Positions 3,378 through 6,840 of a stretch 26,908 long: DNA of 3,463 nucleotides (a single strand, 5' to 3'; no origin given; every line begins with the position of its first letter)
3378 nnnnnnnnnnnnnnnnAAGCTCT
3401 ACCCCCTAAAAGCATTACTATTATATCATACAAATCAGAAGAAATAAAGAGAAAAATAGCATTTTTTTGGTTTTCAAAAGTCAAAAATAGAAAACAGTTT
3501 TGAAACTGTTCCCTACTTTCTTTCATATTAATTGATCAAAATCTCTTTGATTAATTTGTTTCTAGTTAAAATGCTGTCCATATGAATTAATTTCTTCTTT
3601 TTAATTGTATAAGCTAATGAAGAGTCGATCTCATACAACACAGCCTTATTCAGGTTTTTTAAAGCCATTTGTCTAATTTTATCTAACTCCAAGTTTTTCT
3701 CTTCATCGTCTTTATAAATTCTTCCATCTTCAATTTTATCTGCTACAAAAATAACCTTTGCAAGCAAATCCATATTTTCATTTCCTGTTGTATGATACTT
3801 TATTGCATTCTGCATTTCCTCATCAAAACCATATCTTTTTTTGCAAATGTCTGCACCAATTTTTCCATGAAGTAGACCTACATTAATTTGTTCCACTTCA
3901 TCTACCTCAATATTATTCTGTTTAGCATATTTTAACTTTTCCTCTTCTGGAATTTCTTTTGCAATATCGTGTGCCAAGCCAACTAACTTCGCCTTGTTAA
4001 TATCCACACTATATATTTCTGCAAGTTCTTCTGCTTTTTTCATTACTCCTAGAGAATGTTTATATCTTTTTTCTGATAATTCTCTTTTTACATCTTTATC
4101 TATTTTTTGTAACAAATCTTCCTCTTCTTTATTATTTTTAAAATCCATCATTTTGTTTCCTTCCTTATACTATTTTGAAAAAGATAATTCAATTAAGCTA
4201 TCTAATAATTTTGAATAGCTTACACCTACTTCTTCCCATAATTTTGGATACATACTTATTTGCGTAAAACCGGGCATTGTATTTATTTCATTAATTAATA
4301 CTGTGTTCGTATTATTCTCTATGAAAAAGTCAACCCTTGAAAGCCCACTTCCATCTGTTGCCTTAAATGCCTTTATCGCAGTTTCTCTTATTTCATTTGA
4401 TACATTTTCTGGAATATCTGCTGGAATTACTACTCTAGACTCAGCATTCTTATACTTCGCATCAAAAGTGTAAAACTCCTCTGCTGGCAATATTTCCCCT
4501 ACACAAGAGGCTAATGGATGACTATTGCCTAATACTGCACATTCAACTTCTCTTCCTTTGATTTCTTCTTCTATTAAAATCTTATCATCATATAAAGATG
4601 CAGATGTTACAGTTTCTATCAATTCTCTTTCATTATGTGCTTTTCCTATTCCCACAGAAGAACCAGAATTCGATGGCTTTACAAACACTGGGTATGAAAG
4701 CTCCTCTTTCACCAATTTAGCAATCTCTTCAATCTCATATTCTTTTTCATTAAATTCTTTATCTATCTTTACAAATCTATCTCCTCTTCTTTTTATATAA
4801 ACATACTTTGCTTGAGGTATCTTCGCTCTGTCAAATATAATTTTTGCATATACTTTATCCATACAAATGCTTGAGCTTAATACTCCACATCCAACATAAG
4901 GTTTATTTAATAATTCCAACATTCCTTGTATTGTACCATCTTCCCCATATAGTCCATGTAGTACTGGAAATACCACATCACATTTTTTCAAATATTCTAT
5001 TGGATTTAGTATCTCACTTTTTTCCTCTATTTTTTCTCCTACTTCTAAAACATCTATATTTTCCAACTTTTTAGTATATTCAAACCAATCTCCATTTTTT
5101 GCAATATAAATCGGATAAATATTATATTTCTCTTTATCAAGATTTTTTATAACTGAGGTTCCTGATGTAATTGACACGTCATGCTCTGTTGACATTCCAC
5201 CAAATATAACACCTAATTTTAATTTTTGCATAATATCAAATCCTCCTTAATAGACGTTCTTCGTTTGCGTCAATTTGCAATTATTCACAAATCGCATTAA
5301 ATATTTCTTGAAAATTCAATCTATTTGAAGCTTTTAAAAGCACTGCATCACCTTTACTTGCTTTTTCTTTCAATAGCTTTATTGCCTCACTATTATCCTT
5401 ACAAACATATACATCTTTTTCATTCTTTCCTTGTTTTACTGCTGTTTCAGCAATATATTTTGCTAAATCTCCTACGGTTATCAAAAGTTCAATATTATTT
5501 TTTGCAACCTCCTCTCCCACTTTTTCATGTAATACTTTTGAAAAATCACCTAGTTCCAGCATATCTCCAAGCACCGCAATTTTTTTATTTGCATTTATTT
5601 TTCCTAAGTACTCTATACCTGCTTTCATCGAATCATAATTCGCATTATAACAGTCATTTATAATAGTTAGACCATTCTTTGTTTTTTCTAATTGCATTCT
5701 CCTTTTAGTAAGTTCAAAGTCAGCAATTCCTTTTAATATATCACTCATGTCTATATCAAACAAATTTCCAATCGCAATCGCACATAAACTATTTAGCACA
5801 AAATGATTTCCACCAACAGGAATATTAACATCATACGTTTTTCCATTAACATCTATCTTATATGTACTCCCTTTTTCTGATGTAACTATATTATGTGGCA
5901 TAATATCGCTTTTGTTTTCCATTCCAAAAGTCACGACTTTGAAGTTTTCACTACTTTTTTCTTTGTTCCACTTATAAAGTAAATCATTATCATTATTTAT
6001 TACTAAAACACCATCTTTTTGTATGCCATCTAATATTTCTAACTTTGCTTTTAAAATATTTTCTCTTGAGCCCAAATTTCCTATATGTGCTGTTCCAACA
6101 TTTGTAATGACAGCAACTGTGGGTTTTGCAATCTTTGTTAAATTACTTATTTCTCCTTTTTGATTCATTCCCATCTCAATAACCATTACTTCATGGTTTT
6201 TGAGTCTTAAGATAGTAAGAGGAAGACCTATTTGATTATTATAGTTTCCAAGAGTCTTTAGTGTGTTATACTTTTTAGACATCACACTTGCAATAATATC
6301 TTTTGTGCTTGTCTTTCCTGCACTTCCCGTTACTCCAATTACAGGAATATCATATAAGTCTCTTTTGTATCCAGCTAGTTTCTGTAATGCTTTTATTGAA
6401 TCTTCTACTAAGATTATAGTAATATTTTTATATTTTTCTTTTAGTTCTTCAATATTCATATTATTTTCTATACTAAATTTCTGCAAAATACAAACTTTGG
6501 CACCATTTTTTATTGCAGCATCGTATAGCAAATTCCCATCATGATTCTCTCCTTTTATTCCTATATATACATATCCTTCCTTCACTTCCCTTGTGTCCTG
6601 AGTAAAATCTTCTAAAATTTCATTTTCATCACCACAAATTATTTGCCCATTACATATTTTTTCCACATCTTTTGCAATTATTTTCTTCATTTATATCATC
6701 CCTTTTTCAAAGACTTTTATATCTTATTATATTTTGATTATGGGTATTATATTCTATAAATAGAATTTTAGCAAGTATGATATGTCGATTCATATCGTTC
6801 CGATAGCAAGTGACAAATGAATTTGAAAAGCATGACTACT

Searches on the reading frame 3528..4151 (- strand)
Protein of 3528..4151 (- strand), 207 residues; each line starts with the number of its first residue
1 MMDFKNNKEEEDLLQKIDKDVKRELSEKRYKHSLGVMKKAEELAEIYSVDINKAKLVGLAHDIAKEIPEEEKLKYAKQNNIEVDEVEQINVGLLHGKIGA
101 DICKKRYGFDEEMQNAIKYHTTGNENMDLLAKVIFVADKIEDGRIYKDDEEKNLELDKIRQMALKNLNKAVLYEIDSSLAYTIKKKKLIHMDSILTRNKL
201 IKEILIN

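Call 81: search_protein_families(library=pfam, proteins=[window:3528-4151:-], max_evalue=0.0001)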
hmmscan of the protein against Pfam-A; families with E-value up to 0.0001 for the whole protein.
window:3528-4151:- (207 aa): 1 family
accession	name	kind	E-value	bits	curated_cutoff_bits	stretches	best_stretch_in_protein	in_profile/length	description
PF01966.28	HD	-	1e-17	64.9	22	1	29-141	1-114/116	HD domain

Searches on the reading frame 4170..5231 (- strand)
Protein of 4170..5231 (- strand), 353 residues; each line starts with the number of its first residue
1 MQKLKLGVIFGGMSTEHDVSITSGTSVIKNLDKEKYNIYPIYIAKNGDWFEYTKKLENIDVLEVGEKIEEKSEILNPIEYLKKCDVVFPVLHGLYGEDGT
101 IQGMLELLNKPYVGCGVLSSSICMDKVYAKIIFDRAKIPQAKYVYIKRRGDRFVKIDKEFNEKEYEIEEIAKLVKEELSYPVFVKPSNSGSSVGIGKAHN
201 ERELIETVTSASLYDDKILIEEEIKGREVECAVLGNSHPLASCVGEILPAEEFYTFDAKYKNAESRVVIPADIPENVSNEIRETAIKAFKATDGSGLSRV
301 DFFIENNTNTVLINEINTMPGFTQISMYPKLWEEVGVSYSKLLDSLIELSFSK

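Call 81: search_protein_families(library=pfam, proteins=[window:4170-5231:-], max_evalue=0.0001)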
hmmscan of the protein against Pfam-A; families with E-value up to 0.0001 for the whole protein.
window:4170-5231:- (353 aa): 4 families
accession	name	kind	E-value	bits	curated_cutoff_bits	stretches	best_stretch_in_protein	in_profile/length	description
PF07478.18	Dala_Dala_lig_C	-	3.2e-68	229.7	24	1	163-348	20-204/204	D-ala D-ala ligase C-terminus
PF01820.27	Dala_Dala_lig_N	-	2e-36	125.6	34.6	1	5-115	1-121/121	D-ala D-ala ligase N-terminus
PF02786.22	CPSase_L_D2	-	5.9e-12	46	19.8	1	166-318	26-178/211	Carbamoyl-phosphate synthase L chain, ATP binding domain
PF02222.28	ATP-grasp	-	1.8e-07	31.4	27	1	172-317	23-160/179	ATP-grasp domain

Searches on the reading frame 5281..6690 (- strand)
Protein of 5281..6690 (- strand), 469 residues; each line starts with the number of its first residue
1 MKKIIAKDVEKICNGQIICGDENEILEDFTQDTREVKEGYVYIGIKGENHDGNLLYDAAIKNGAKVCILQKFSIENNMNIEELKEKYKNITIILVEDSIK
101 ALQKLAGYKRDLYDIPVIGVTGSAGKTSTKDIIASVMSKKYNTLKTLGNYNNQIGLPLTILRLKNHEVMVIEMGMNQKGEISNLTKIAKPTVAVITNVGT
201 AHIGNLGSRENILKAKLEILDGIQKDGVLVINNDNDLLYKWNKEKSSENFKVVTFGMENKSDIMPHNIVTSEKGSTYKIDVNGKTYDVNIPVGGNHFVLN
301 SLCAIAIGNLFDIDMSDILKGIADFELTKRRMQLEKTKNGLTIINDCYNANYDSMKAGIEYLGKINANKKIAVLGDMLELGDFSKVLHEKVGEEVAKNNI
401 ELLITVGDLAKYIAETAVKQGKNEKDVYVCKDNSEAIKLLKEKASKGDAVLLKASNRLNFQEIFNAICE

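Call 81: search_protein_families(library=pfam, proteins=[window:5281-6690:-], max_evalue=0.0001)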
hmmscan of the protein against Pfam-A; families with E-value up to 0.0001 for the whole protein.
window:5281-6690:- (469 aa): 2 families
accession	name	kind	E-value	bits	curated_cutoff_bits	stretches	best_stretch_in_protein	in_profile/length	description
PF08245.18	Mur_ligase_M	-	1.3e-51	175.8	24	1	120-307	1-199/200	Mur ligase middle domain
PF02875.26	Mur_ligase_C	-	2.6e-24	86.9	28.4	1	330-455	1-126/127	Mur ligase, glutamate ligase domain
